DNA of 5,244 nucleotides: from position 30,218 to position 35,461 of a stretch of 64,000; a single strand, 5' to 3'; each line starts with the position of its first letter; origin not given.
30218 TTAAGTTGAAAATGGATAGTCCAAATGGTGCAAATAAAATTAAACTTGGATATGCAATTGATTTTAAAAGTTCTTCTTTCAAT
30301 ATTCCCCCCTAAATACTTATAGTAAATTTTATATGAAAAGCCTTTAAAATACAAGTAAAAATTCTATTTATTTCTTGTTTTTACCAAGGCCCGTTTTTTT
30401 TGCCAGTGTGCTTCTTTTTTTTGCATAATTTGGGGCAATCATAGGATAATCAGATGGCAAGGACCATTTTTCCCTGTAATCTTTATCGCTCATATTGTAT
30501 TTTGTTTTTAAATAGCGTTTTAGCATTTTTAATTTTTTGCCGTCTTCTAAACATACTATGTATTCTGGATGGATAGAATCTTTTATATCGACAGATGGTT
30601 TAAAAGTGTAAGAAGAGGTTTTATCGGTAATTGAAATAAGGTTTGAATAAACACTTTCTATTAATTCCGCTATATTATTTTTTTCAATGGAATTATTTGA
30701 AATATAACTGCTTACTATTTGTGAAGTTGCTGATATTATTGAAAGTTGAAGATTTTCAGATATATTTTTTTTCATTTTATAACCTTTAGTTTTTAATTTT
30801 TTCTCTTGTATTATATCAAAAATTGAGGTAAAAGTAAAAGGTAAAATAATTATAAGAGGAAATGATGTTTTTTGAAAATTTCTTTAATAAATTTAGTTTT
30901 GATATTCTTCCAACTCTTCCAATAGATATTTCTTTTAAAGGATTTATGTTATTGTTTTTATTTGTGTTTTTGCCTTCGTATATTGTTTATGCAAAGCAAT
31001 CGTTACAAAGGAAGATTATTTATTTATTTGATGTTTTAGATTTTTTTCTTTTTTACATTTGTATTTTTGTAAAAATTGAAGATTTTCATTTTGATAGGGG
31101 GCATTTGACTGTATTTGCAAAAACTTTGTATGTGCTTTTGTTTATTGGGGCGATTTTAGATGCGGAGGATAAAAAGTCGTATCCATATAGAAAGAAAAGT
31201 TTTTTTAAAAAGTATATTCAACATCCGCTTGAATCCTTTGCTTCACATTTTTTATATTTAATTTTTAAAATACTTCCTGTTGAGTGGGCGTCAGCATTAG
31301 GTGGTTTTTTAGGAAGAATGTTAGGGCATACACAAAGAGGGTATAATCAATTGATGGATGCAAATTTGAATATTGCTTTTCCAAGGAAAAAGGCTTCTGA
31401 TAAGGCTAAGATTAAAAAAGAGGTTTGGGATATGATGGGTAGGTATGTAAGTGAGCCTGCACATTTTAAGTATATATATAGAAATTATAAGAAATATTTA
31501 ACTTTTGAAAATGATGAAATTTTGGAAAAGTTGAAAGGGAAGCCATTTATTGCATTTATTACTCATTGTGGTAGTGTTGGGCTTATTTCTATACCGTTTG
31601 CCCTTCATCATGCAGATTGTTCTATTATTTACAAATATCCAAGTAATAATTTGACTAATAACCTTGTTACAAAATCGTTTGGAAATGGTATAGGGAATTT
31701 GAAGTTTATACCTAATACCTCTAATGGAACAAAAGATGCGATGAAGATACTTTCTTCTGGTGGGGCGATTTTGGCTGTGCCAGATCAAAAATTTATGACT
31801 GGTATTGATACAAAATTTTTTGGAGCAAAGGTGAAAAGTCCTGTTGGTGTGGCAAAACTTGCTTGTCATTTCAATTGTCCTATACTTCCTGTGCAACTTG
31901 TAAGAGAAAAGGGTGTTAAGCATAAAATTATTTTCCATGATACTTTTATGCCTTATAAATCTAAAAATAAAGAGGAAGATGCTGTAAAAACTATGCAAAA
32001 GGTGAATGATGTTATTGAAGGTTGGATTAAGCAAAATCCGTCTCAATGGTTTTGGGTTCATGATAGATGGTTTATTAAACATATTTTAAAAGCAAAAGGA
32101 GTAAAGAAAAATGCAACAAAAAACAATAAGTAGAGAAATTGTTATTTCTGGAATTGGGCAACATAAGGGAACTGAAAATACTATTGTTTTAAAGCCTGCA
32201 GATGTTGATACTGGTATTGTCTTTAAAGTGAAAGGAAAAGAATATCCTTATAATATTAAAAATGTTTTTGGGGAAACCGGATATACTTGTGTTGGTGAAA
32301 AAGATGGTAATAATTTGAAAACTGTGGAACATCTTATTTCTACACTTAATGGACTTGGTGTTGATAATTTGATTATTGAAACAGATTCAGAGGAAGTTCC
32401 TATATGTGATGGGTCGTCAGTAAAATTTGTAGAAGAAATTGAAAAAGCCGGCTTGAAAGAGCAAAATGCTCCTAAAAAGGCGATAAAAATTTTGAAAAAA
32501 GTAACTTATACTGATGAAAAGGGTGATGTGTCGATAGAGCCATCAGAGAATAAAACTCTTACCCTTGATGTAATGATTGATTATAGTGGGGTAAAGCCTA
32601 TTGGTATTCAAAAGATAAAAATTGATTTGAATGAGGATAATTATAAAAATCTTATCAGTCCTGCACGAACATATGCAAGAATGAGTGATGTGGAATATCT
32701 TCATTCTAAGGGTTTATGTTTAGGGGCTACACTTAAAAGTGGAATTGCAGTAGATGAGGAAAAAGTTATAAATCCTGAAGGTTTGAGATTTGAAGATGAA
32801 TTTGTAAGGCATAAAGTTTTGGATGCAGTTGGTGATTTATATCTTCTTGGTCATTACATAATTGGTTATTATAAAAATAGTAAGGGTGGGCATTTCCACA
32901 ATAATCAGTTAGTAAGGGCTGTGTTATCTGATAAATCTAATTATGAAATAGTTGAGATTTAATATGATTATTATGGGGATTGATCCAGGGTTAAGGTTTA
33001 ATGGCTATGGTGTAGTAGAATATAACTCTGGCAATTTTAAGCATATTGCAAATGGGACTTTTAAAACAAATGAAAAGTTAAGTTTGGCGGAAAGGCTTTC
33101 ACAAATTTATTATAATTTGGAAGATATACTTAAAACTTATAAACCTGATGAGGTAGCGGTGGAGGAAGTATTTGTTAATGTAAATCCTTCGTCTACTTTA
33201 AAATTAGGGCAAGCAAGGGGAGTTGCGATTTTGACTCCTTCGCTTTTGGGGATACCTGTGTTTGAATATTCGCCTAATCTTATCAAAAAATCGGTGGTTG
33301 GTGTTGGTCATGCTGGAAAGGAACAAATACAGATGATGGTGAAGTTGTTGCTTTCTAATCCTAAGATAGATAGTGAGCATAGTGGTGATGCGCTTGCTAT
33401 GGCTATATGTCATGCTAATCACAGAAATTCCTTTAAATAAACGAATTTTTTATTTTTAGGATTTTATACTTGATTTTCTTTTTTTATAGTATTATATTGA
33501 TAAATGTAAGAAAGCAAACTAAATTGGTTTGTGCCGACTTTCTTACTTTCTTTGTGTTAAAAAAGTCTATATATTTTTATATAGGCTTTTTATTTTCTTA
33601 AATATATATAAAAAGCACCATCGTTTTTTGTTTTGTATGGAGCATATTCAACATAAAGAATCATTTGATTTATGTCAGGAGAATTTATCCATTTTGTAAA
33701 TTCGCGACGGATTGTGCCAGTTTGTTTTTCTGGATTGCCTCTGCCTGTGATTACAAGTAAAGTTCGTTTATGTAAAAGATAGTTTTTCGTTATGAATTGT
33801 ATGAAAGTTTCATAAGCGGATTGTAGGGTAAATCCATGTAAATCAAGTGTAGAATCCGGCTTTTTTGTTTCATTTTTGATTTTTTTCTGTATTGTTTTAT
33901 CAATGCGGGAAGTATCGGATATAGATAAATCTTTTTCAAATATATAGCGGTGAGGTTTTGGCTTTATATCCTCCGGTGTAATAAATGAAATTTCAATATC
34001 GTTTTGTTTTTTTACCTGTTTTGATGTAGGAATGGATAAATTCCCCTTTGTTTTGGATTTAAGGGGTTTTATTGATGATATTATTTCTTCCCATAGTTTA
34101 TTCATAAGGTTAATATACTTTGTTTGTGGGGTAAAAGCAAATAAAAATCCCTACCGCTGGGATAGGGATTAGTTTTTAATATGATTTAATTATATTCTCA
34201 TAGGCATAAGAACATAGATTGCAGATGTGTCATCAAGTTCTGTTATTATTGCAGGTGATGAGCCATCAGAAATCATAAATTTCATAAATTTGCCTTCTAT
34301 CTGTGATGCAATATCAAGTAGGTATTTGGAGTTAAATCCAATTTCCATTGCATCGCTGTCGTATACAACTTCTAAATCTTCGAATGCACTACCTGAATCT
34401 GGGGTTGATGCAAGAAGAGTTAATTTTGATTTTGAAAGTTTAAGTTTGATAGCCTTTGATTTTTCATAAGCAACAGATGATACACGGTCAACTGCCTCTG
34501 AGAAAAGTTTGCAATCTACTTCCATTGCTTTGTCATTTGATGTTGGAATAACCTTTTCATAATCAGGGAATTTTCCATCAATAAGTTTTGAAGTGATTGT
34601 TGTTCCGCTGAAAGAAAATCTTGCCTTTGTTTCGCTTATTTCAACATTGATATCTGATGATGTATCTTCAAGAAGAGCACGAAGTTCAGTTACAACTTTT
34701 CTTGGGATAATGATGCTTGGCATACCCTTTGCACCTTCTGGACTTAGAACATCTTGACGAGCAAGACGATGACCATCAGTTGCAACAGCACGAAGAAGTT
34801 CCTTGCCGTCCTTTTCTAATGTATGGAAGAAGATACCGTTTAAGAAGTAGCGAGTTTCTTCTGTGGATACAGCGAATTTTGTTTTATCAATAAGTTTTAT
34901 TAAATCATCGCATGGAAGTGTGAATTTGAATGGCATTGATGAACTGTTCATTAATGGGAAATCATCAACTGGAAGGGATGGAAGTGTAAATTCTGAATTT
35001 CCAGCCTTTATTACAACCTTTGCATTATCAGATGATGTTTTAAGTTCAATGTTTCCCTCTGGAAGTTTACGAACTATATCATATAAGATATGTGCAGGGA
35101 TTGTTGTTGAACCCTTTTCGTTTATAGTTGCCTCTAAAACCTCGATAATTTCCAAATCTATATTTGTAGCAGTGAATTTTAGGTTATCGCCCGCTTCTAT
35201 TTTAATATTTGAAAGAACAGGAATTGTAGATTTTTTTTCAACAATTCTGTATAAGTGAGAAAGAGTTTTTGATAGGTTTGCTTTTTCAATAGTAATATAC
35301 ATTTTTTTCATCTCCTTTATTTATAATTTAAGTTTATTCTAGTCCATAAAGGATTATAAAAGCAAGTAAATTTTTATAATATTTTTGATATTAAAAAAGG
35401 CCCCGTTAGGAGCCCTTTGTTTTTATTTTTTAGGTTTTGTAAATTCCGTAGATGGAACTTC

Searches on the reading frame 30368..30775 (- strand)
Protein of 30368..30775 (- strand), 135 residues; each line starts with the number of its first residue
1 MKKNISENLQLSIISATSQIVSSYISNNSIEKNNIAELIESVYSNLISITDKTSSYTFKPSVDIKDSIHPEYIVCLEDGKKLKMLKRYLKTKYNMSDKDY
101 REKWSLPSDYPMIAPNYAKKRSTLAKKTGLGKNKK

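Call 19: search_protein_families(library=pfam, max_evalue=0.00001, proteins=[window:30368-30775:-])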
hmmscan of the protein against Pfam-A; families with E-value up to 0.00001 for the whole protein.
window:30368-30775:- (135 aa): 1 family
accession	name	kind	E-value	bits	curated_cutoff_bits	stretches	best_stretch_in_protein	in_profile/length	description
PF05443.17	ROS_MUCR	-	5.3e-44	149.6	25.4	1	13-131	2-123/123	ROS/MUCR transcriptional regulator protein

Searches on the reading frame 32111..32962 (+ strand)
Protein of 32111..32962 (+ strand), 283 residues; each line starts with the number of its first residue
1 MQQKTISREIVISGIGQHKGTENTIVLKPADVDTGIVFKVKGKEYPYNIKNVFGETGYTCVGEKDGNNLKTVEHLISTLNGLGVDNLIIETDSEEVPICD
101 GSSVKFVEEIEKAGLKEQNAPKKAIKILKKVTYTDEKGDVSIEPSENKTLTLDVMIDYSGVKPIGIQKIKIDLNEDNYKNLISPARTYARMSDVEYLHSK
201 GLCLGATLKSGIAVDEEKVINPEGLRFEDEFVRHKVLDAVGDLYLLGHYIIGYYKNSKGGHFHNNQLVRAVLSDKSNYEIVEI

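Call 19: search_protein_families(library=pfam, max_evalue=0.00001, proteins=[window:32111-32962:+])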
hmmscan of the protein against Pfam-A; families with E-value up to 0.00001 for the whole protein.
window:32111-32962:+ (283 aa): 1 family
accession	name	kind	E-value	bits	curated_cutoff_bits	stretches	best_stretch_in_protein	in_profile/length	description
PF03331.19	LpxC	-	3.4e-86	289.5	27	1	3-272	1-267/268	UDP-3-O-acyl N-acetylglycosamine deacetylase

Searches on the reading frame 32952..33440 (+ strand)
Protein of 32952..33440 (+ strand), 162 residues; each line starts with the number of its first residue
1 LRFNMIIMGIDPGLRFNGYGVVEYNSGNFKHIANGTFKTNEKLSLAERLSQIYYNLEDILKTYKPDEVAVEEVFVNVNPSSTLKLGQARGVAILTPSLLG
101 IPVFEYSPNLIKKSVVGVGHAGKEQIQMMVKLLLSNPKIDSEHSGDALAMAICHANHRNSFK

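Call 19: search_protein_families(library=pfam, max_evalue=0.00001, proteins=[window:32952-33440:+])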
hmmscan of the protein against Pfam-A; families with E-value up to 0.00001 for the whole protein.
window:32952-33440:+ (162 aa): 1 family
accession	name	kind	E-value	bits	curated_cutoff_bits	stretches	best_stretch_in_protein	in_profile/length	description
PF02075.23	RuvC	-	6.7e-45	153.1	22.2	1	7-154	1-148/148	Crossover junction endodeoxyribonuclease RuvC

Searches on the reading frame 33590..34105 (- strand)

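Call 20: search_protein_families(library=pfam, max_evalue=0.00001, proteins=[window:33590-34105:-])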
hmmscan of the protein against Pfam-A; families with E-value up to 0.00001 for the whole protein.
window:33590-34105:- (171 aa): 1 family
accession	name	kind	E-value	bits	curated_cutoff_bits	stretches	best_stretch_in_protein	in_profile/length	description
PF01713.27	Smr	-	1e-13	51.7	25.7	1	87-170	1-77/77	Smr domain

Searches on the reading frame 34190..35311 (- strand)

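Call 20: search_protein_families(library=pfam, max_evalue=0.00001, proteins=[window:34190-35311:-])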
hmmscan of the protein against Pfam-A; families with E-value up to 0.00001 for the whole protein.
window:34190-35311:- (373 aa): 3 families
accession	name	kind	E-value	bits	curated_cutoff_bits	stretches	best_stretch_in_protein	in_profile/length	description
PF02767.21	DNA_pol3_beta_2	-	5.6e-34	117.3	27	1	132-250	2-116/116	DNA polymerase III beta subunit, central domain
PF00712.24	DNA_pol3_beta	-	9.6e-33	113.3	24.4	1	4-121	1-119/120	DNA polymerase III beta subunit, N-terminal domain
PF02768.20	DNA_pol3_beta_3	-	8.4e-30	103.5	27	1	253-372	2-121/121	DNA polymerase III beta subunit, C-terminal domain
